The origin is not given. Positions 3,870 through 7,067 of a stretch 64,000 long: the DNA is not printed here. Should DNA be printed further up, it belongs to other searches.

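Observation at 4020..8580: Detocs-like defensive two-component locus (sensor kinase, buffer receiver, receiver-PNP effector)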

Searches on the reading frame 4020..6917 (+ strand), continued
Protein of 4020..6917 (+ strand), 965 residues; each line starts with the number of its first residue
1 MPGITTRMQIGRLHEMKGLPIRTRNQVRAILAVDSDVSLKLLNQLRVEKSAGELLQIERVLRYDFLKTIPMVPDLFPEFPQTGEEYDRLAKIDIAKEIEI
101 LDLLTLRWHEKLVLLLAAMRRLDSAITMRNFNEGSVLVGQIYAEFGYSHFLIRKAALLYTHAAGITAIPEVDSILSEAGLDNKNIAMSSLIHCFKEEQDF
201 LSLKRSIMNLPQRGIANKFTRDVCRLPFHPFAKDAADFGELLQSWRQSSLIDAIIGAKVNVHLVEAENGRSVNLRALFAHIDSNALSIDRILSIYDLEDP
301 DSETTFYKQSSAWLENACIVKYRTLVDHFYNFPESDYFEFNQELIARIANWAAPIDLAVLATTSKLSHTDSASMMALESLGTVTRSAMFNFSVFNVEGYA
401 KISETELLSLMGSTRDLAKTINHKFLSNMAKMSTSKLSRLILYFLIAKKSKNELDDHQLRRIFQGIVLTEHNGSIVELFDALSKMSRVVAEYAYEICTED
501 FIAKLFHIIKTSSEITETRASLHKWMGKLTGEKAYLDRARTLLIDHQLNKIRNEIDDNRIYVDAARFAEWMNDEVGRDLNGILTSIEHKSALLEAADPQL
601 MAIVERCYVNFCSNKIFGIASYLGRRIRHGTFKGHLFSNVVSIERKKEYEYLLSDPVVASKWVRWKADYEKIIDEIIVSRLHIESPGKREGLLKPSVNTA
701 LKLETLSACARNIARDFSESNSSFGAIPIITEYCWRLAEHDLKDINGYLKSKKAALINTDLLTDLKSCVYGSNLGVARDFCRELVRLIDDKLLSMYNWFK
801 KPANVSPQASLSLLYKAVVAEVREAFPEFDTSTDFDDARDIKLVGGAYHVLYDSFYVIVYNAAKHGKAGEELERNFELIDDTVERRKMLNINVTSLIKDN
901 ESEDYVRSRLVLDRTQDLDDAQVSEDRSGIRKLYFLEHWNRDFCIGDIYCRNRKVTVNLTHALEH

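Call 37: fold_search(model_id=the predicted structure, library=pdb)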
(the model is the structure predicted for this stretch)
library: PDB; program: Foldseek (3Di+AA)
matches with E <= 10: 292; with E <= 0.001: 0
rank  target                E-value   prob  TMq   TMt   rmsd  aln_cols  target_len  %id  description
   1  9eut_A                1.1e-03  1.00  0.13  0.17  17.7       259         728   13  Cryo-EM structure of the full-length Pseudomonas aeruginosa bacteriophytochrome in its Pr state (released 2024-09-04)
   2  9rtt_Q                1.7e-03  0.84  0.12  0.12  30.1       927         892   10  Activated Elongation Complex with IWS1 and ELOF1 (released 2025-09-03)
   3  8a7f_A                3.2e-03  1.00  0.12  0.27  21.3       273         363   12  Crystal structure of a chimeric LOV-Histidine kinase SB2F1-I66R mutant (asymmetrical variant, trigonal form with long  (released 2024-01-10)
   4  6dk7_F                3.6e-03  1.00  0.12  0.43  16.1       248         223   16  RetS histidine kinase region with cobalt (released 2019-03-20)
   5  8a6x_B                4.0e-03  1.00  0.12  0.27  21.8       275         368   12  Crystal structure of a chimeric LOV-Histidine kinase SB2F1 (asymmetrical variant, trigonal form with long c axis) (released 2024-01-10)
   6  4biw_B                4.3e-03  1.00  0.12  0.40  15.4       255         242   14  Crystal structure of CpxAHDC (hexagonal form) (released 2014-02-12)
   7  4cb0_A                4.7e-03  1.00  0.13  0.41  18.6       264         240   15  Crystal structure of CpxAHDC in complex with ATP (hexagonal form) (released 2014-02-12)
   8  6dk7_B                5.0e-03  1.00  0.12  0.44  17.2       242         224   16  RetS histidine kinase region with cobalt (released 2019-03-20)
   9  8vc9_B                5.9e-03  1.00  0.13  0.29  22.7       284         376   11  Hybrid response regulator LvrB from Leptospira / phosphorylated REC form (released 2024-12-18)
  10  5lfk_B                6.4e-03  1.00  0.12  0.41  15.8       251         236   15  Crystal structure of CpxAHDC (hemiphosphorylated form) (released 2017-06-07)
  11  8a3u                  7.4e-03  1.00  0.11  0.25  21.2       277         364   12  Crystal structure of a chimeric LOV-Histidine kinase SB2F1 (symmetrical variant, trigonal form with short c-axis) (released 2023-12-20)
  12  8vc9_C                8.0e-03  1.00  0.13  0.30  28.0       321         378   12  Hybrid response regulator LvrB from Leptospira / phosphorylated REC form (released 2024-12-18)
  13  6dk7_H                8.7e-03  1.00  0.12  0.43  17.2       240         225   16  RetS histidine kinase region with cobalt (released 2019-03-20)
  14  8vc9_E                8.7e-03  1.00  0.13  0.29  28.0       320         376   11  Hybrid response regulator LvrB from Leptospira / phosphorylated REC form (released 2024-12-18)
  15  8a7f_B                8.7e-03  1.00  0.12  0.27  21.2       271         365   12  Crystal structure of a chimeric LOV-Histidine kinase SB2F1-I66R mutant (asymmetrical variant, trigonal form with long  (released 2024-01-10)
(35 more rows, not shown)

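Call 38: search_solved_structures(query=A2, max_evalue=10, show_alignments=5)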
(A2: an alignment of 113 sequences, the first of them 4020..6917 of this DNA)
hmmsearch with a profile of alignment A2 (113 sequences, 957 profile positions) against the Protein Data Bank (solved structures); distinct sequences matched with E-value up to 10: 6.
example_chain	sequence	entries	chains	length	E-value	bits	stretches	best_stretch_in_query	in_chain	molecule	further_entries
1w3w_A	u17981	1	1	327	0.041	14.9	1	12-128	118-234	ANNEXIN A8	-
1w45_A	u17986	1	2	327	0.043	14.9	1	12-128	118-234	ANNEXIN A8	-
5fej_A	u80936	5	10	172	0.34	11.9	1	757-796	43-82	CopM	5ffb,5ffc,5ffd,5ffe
5ffa_A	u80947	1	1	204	0.46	11.4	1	757-796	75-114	CopM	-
9kk8_A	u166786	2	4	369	2.4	9.1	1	650-688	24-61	2-aminoethylphosphonate--pyruvate transaminase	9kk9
9kka_A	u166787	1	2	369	2.4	9.1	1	650-688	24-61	2-aminoethylphosphonate--pyruvate transaminase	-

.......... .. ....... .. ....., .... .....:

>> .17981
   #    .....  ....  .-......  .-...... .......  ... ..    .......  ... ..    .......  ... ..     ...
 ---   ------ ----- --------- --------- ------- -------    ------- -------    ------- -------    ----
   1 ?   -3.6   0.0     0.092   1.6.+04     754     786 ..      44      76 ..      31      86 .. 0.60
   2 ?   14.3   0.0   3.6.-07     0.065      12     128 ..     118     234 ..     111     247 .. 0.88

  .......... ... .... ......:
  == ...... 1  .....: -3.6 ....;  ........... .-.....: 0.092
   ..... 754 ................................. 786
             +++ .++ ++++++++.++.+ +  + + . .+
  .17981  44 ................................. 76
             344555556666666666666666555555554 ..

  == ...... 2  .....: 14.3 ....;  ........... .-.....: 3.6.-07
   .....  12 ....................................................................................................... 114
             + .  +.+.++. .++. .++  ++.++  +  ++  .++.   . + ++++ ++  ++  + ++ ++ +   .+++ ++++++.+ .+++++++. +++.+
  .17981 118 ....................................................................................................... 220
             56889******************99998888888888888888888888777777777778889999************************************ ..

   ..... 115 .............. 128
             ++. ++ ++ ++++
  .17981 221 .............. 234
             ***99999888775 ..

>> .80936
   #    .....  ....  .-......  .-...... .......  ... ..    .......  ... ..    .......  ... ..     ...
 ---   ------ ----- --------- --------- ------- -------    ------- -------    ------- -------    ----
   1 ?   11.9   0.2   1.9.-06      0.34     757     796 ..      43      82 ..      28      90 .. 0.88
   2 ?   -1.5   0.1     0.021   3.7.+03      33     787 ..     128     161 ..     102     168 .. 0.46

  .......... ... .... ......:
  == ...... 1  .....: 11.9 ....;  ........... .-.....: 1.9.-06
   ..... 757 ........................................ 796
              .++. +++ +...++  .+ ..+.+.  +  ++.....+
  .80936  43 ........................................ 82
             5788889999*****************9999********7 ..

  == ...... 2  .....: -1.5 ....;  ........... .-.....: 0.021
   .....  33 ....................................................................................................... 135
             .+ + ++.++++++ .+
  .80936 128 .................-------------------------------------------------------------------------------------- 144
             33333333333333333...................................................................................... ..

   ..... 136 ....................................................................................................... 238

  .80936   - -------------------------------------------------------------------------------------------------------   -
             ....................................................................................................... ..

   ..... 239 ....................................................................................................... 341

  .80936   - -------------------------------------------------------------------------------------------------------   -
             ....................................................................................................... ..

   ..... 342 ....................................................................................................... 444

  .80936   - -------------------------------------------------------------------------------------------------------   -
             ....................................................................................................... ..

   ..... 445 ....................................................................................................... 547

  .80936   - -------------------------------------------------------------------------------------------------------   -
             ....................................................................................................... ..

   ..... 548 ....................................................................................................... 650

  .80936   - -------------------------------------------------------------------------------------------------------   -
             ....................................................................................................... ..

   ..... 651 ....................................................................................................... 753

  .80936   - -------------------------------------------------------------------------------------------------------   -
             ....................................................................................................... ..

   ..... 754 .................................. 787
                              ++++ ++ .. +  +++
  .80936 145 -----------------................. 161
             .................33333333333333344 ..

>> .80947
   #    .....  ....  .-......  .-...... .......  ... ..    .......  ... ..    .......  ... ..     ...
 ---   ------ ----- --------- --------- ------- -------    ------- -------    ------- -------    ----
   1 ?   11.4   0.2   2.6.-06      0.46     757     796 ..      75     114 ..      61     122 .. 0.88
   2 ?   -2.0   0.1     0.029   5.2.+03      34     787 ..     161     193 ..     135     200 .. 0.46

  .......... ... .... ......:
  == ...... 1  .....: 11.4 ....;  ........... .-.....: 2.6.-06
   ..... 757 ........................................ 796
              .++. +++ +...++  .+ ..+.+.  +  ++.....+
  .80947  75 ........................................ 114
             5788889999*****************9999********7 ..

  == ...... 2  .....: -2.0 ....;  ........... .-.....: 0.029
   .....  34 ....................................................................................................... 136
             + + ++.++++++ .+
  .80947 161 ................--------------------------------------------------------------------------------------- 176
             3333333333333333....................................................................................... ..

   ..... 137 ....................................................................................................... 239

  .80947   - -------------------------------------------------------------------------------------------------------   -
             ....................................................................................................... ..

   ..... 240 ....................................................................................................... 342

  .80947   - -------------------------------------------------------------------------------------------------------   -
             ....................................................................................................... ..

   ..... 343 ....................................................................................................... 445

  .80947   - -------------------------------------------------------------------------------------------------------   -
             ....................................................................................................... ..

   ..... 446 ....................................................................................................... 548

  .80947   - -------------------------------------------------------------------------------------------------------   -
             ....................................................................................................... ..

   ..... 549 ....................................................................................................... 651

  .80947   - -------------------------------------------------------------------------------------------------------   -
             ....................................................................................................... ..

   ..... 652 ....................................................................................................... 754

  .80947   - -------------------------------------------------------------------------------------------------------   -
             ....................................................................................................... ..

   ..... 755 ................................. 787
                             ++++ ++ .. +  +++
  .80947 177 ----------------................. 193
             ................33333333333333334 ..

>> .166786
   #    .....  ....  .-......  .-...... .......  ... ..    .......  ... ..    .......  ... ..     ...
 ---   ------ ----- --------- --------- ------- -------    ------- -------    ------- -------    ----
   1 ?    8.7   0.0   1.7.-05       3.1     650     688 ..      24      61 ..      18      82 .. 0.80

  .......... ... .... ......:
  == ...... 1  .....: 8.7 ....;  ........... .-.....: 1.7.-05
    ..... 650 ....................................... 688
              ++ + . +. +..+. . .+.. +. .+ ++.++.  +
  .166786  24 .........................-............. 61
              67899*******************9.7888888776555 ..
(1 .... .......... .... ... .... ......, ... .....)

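Call 73: search_protein_representatives(alignment_id=A2)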
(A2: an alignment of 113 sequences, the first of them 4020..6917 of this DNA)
Query: 113 sequences, 957 profile positions. Proteins with E-value up to 0.001 (for the whole library): 874; up to 1e-10: 410; up to 1e-30: 259. The best 150 are listed.
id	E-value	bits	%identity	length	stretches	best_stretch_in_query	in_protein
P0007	0.0e+00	1388.8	-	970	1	4-957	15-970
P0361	0.0e+00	1356.5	-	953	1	5-957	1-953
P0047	0.0e+00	1272.2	-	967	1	4-957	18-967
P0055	0.0e+00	1271.8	-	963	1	6-957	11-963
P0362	0.0e+00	1246.9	-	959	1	10-955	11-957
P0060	0.0e+00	1225.4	-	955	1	5-957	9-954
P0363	0.0e+00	1147.6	-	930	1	31-957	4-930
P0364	0.0e+00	1145.2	-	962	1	7-956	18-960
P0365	0.0e+00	1137.9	-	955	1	3-955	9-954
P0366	0.0e+00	1137.0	-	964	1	5-956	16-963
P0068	0.0e+00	1129.9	-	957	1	9-956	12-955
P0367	0.0e+00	1126.2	-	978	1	6-957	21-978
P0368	0.0e+00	1107.3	-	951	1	5-956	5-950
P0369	0.0e+00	1106.6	-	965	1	4-956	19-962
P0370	0.0e+00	1082.9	-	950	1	5-955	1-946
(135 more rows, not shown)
